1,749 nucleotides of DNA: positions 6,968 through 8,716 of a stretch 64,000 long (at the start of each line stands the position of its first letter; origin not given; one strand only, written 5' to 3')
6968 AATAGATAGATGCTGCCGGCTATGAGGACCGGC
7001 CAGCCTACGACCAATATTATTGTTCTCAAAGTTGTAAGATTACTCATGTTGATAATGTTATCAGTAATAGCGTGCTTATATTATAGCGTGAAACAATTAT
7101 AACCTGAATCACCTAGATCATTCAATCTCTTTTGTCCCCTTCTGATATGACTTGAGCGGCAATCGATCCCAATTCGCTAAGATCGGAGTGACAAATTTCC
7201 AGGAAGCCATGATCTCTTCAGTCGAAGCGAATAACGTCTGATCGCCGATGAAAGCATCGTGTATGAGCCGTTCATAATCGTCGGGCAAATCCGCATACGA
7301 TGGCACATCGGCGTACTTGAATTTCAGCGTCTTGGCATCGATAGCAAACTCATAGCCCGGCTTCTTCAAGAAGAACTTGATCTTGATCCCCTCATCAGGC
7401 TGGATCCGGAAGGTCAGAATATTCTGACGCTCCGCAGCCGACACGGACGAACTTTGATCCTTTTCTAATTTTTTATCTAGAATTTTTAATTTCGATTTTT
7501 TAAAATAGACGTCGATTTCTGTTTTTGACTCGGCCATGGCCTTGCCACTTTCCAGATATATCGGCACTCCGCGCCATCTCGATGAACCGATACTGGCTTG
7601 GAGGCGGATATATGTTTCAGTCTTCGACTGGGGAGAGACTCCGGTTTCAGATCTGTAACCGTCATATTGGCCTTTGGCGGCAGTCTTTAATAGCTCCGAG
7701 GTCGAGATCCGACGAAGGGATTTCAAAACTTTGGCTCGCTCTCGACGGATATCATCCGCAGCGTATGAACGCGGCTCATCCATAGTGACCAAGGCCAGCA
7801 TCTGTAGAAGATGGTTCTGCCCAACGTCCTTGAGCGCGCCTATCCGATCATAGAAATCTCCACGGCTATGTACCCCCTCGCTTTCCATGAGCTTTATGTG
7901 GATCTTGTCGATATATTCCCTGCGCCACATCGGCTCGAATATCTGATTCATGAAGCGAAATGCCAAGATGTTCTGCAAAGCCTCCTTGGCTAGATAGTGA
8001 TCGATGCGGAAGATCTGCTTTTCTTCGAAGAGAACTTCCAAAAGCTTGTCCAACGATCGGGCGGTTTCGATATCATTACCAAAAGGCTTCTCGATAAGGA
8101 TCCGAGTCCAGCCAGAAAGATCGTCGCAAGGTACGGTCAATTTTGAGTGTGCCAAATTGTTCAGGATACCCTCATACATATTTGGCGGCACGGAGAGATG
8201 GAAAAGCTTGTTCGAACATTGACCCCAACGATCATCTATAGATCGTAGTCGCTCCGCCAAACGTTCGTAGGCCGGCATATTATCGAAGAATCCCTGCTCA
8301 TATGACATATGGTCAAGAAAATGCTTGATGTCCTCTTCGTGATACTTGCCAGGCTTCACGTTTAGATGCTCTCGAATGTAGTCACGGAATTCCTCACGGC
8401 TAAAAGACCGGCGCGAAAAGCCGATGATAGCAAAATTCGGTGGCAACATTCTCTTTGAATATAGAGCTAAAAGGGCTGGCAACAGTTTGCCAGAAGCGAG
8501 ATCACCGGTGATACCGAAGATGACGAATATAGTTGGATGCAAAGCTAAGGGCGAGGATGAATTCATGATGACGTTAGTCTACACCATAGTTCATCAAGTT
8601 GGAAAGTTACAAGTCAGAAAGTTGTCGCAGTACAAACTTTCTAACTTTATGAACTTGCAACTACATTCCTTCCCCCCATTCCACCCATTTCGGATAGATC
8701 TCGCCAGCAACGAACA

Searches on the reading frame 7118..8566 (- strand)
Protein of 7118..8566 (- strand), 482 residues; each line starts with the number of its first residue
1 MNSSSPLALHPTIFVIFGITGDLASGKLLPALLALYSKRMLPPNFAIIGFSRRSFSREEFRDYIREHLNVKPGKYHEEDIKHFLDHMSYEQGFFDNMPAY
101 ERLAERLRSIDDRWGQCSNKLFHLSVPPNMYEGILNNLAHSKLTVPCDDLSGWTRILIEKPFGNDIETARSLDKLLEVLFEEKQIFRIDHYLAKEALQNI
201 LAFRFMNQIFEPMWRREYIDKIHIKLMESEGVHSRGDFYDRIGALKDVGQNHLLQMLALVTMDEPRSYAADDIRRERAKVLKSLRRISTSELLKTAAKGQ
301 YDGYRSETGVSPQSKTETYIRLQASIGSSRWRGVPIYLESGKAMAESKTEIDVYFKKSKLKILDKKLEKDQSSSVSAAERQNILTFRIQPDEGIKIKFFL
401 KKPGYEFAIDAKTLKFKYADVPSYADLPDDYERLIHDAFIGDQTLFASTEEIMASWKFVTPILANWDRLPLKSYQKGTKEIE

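Call 57: find_encoding_contigs(protein=window:7118-8566:-, flank=10000, max_places=1)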
Protein window:7118-8566:- (482 aa): 19 contigs read that carry it; 1 place shown.
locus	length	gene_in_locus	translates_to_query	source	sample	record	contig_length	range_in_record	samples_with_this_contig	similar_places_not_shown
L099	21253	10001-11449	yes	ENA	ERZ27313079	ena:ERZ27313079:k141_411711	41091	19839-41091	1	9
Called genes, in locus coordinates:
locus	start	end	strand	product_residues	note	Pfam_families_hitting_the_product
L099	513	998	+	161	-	PF18931:DUF5680 (weak)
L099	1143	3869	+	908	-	PF00005:ABC_tran (faint), PF02463:SMC_N (faint), PF13191:AAA_16 (faint), PF13304:AAA_21 (faint), PF13555:AAA_29 (faint), PF20703:nSTAND1 (faint), PF17760:UvrA_inter, PF00684:DnaJ_CXXCXGXG (faint)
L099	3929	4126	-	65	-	-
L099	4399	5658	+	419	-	PF01541:GIY-YIG (faint), PF08459:UvrC_RNaseH_dom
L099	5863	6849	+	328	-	PF01820:Dala_Dala_lig_N, PF02655:ATP-grasp_3, PF07478:Dala_Dala_lig_C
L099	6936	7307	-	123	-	-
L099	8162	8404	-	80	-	PF04070:DUF378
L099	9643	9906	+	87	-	-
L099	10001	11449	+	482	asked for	PF00479:G6PD_N, PF02781:G6PD_C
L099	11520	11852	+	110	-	-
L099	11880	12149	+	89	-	-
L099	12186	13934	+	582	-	PF01590:GAF (faint), PF13185:GAF_2 (weak), PF13188:PAS_8 (weak), PF13426:PAS_9 (weak), PF00512:HisKA, PF02518:HATPase_c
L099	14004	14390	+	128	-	PF00072:Response_reg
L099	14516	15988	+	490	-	-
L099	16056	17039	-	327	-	-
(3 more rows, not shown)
